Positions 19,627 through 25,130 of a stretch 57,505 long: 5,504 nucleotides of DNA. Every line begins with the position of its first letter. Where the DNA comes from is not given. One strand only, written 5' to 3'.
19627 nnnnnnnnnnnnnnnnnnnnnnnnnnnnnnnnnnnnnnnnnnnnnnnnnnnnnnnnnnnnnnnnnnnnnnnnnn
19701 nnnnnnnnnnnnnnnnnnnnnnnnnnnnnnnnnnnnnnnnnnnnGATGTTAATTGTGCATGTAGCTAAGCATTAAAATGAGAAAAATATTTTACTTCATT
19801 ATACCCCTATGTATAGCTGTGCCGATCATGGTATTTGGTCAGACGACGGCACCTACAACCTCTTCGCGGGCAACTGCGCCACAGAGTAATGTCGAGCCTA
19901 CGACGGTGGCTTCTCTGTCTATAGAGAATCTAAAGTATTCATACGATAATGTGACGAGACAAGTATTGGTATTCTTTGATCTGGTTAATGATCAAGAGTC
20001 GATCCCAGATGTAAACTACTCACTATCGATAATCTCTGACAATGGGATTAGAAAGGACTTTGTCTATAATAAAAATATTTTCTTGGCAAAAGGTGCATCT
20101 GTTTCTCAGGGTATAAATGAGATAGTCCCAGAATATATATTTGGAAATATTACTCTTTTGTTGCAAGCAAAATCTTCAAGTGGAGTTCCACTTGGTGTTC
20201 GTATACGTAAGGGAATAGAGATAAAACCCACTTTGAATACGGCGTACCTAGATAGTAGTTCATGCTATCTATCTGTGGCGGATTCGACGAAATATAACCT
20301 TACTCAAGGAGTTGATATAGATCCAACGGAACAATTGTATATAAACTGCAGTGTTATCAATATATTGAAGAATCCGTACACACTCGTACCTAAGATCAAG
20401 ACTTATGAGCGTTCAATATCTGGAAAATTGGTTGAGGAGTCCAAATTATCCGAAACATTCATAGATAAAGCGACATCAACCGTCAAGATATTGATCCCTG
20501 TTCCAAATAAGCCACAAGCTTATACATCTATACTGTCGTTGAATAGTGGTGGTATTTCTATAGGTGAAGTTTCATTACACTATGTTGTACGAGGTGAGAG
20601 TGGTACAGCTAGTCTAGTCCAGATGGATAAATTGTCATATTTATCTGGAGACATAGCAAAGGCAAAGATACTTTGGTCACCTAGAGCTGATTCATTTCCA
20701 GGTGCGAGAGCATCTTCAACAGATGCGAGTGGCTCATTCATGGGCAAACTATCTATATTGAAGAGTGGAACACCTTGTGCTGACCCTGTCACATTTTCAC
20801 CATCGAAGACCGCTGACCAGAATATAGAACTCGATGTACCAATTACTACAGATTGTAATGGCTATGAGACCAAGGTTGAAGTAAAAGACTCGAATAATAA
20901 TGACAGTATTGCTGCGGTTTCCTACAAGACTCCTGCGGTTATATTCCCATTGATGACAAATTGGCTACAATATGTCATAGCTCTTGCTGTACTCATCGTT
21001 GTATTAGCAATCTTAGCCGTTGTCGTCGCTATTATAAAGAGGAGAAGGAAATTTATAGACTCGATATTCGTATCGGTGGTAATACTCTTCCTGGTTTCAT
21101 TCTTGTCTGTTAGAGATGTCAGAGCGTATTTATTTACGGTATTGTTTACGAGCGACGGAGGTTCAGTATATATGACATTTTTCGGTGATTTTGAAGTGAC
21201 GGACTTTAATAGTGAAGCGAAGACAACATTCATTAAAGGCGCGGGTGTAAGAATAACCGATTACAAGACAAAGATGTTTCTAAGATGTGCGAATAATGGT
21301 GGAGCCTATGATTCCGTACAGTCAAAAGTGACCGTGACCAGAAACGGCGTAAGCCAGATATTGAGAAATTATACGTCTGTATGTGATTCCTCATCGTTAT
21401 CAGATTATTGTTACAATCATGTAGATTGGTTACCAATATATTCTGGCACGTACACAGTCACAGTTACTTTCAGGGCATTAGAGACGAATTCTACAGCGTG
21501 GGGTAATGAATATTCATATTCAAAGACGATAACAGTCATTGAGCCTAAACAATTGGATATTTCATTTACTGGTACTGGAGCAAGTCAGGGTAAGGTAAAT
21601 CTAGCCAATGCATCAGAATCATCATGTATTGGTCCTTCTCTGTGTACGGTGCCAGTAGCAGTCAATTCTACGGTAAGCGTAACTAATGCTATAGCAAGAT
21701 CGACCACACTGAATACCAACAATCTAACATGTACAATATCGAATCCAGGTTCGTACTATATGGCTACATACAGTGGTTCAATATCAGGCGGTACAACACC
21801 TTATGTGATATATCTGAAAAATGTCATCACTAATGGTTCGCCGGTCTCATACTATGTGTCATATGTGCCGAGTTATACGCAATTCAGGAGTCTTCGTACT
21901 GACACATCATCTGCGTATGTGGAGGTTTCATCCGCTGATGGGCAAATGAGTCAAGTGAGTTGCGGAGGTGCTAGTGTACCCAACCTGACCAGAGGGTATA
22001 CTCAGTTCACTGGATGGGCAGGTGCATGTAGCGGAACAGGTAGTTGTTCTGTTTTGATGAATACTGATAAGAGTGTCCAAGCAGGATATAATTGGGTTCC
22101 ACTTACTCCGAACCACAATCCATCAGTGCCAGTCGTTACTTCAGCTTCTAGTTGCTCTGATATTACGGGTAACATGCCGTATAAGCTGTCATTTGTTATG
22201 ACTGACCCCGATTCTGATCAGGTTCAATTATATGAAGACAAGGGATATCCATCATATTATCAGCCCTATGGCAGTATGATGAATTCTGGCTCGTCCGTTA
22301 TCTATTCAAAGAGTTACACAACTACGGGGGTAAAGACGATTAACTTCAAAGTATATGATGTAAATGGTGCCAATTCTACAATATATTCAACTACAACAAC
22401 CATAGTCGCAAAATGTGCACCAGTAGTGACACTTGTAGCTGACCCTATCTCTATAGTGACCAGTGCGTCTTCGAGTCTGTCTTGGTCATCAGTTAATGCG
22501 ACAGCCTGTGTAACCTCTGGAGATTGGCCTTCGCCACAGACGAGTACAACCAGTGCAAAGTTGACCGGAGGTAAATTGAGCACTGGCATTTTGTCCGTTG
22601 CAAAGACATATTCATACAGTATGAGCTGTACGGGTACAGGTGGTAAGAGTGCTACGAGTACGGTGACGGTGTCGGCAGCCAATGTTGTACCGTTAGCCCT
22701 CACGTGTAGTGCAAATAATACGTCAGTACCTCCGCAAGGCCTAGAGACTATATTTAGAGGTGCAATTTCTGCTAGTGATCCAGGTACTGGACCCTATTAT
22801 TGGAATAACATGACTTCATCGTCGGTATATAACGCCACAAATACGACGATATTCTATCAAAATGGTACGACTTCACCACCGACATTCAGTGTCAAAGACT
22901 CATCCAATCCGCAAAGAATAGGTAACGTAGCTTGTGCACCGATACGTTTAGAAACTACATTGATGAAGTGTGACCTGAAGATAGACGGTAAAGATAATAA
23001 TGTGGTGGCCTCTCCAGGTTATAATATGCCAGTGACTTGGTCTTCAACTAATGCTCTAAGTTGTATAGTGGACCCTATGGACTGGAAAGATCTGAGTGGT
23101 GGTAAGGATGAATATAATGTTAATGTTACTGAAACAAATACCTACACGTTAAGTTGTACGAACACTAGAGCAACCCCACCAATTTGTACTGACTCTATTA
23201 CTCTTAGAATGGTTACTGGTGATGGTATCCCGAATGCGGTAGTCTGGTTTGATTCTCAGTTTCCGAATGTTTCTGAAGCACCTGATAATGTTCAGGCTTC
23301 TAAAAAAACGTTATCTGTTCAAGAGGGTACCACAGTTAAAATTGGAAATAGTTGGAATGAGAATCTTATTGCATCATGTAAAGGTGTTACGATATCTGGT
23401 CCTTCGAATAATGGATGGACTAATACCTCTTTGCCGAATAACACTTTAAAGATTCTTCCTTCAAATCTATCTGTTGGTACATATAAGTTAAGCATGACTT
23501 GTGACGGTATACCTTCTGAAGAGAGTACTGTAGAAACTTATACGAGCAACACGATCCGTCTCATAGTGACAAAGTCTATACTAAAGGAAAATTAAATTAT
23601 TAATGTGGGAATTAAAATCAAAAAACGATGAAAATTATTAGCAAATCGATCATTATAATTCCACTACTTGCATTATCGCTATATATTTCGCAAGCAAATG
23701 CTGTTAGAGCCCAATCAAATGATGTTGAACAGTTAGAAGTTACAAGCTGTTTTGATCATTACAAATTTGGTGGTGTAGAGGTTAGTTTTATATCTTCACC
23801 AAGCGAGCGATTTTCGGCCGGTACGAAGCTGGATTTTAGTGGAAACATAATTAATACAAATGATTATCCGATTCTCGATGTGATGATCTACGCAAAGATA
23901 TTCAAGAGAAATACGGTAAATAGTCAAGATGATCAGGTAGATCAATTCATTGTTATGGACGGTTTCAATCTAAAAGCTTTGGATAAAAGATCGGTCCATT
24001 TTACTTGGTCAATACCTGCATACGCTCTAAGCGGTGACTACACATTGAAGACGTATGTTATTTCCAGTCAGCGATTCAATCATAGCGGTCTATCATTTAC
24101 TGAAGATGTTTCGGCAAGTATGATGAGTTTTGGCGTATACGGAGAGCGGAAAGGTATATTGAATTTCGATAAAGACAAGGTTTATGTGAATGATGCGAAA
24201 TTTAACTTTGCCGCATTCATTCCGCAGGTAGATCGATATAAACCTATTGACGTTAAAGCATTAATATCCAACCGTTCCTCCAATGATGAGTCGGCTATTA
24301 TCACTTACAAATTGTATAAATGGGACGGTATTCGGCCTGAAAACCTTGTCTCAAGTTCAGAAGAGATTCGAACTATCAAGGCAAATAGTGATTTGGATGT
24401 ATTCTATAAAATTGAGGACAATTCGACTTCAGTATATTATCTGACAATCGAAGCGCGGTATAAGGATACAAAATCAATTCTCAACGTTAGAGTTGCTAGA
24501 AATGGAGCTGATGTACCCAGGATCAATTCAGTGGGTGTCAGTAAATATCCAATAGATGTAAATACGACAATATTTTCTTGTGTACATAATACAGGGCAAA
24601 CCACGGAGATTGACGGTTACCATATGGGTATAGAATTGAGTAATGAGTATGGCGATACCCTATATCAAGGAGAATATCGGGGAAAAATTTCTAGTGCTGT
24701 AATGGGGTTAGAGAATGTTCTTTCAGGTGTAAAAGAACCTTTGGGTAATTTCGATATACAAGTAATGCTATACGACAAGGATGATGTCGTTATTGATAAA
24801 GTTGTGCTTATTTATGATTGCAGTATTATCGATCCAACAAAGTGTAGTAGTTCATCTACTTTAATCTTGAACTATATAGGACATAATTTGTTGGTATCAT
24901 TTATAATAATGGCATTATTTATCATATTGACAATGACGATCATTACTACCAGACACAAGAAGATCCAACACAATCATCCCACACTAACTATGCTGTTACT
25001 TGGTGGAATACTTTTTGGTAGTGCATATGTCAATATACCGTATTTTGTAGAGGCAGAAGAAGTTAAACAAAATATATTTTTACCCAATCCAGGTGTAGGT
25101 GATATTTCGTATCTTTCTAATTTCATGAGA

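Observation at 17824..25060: Mid-protein 'TM - basic patch - signal-peptide-like TM - AxA' hairpin conserved in three paralogs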

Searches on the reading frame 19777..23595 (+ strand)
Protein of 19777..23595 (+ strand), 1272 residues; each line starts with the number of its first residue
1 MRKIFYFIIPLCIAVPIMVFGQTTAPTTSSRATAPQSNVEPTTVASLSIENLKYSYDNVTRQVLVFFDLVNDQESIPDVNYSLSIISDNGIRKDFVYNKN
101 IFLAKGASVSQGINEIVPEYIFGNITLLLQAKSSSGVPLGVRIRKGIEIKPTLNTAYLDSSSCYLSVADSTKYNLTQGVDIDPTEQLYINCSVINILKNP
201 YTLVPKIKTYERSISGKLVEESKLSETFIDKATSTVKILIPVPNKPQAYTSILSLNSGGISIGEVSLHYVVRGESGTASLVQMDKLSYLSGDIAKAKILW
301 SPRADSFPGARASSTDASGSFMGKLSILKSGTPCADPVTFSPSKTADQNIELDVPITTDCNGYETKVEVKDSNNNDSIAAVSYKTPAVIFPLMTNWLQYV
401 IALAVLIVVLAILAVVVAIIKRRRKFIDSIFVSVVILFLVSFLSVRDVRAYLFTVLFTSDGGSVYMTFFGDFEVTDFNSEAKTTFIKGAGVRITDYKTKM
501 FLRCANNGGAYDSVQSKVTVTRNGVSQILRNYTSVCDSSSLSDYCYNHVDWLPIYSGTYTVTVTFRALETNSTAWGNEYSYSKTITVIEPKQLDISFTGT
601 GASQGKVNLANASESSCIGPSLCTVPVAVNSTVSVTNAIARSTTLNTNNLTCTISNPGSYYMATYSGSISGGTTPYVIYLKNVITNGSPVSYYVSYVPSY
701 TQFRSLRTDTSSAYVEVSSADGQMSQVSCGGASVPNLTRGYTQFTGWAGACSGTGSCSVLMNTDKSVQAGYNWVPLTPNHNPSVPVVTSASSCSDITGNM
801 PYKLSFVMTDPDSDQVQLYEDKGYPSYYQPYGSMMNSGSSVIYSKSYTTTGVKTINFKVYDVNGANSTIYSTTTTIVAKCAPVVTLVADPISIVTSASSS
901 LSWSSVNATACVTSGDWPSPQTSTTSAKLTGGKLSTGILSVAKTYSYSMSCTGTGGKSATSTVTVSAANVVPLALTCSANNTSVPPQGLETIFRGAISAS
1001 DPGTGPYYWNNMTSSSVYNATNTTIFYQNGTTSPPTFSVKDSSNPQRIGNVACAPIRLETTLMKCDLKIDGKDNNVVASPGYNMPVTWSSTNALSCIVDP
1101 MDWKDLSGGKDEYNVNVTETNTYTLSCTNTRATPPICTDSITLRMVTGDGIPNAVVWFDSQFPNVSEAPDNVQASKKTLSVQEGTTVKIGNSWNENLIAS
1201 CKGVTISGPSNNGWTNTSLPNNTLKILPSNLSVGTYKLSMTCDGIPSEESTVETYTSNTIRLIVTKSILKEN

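Call 3: search_protein_families(library=pfam, proteins=[window:19777-23595:+], max_evalue=0.1)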
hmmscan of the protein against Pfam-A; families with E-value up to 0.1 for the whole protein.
window:19777-23595:+ (1272 aa): 1 family
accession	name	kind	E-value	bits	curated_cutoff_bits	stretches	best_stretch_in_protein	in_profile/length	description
PF04932.20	Wzy_C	-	0.073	13.3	31.7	0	405-454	19-68/149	O-Antigen ligase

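Call 68: search_protein_families(library=ncbifam, proteins=[window:19777-23595:+], max_evalue=0.01)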
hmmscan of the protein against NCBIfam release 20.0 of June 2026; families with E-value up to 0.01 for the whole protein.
window:19777-23595:+ (1272 aa): 0 families

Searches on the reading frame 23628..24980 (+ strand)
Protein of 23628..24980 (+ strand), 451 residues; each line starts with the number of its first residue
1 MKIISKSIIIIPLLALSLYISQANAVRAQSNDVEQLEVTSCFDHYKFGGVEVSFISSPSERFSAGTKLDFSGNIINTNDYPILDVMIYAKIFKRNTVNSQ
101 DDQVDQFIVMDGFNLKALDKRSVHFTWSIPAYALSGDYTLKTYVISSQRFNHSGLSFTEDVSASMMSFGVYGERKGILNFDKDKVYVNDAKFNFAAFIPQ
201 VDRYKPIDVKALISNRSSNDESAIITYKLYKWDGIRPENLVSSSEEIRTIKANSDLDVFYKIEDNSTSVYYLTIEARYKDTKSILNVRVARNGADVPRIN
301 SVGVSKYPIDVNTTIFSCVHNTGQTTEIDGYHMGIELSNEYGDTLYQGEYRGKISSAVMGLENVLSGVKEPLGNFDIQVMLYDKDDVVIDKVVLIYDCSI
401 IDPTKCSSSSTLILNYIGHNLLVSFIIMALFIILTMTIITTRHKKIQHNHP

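Call 31: find_related_loci(query=A3, collection=genome_contigs, flank=6000)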
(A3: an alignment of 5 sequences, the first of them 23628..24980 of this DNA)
Query A3 (451 aa) in genome_contigs; peptide patterns used: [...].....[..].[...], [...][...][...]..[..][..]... (x = any residue, [..] = any of these).
113 stretches matched a pattern; 70 encode a relative of the query (tblastn E <= 1e-3); 70 distinct loci.
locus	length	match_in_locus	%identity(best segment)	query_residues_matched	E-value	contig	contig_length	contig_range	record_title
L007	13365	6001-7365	33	1-432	6e-79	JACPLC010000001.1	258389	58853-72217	MAG: Candidatus Kaiserbacteria bacterium isolate NC_groundwater_511_Ag_S-0.1um_54_12 S35_SO-1_scaffold_84586, whole geno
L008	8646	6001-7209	36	2-410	1e-78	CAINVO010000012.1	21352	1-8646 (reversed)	uncultured bacterium isolate C24_bin-2235 genome assembly, contig: bin-2235:12/45, whole genome shotgun sequence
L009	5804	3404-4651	36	37-445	6e-78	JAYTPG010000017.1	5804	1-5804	MAG: Candidatus Kaiserbacteria bacterium isolate GFS_4339 GFS_4339_16, whole genome shotgun sequence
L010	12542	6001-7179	38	11-406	5e-78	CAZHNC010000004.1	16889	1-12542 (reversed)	MAG TPA_asm: uncultured Candidatus Saccharibacteria bacterium isolate SRP220891_co5_60 genome assembly, contig: NODE_217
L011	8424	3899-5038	37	35-410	2e-77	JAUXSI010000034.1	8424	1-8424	MAG: Candidatus Moraniibacteriota bacterium isolate C12_metabat.bin.56 C12_k141_594861, whole genome shotgun sequence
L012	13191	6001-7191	36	40-436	4e-77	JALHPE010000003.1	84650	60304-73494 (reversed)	MAG: Candidatus Paceibacterota bacterium isolate bin.22 c_000000001663, whole genome shotgun sequence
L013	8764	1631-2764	34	37-414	3e-76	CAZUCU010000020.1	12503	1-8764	MAG TPA_asm: uncultured Candidatus Saccharibacteria bacterium isolate SRP263991_co1_16 genome assembly, contig: NODE_799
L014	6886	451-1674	37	24-431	2e-75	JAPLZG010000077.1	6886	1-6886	MAG: Candidatus Taylorbacteria bacterium isolate LacPavin_0818_WC55_MAG_33_6 LacPavin_0818_WC55_scaffold_179673, whole g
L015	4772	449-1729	34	21-449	3e-75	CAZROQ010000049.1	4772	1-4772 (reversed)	MAG TPA_asm: uncultured Candidatus Saccharibacteria bacterium isolate SRP141376_co3_12 genome assembly, contig: NODE_451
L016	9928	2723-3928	35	40-447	2e-74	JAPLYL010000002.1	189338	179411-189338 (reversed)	MAG: Candidatus Parcubacteria bacterium isolate LacPavin_0920_WC57_MAG_42_180 LacPavin_0920_WC57_scaffold_293635, whole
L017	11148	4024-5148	35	40-412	9e-74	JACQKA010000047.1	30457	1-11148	MAG: Candidatus Kaiserbacteria bacterium isolate NC_groundwater_1165_Ag_S-0.1um_52_75 S_p1_S3_coassembly_k141_1528072, w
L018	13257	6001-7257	34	5-409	9e-74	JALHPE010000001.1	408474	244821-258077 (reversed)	MAG: Candidatus Paceibacterota bacterium isolate bin.22 c_000000000104, whole genome shotgun sequence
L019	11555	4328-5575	34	3-411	8e-74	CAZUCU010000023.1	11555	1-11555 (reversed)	MAG TPA_asm: uncultured Candidatus Saccharibacteria bacterium isolate SRP263991_co1_16 genome assembly, contig: NODE_899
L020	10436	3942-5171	35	39-446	2e-72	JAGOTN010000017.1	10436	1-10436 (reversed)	MAG: Candidatus Paceibacterota bacterium isolate Gw_Eff_bin_422 Gw_Eff_16539_length_10436_cov_39.845960, whole genome sh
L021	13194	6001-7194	34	40-433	5e-72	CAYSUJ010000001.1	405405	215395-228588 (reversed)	MAG TPA_asm: uncultured Candidatus Saccharibacteria bacterium isolate SRP173033_co1_92 genome assembly, contig: NODE_10_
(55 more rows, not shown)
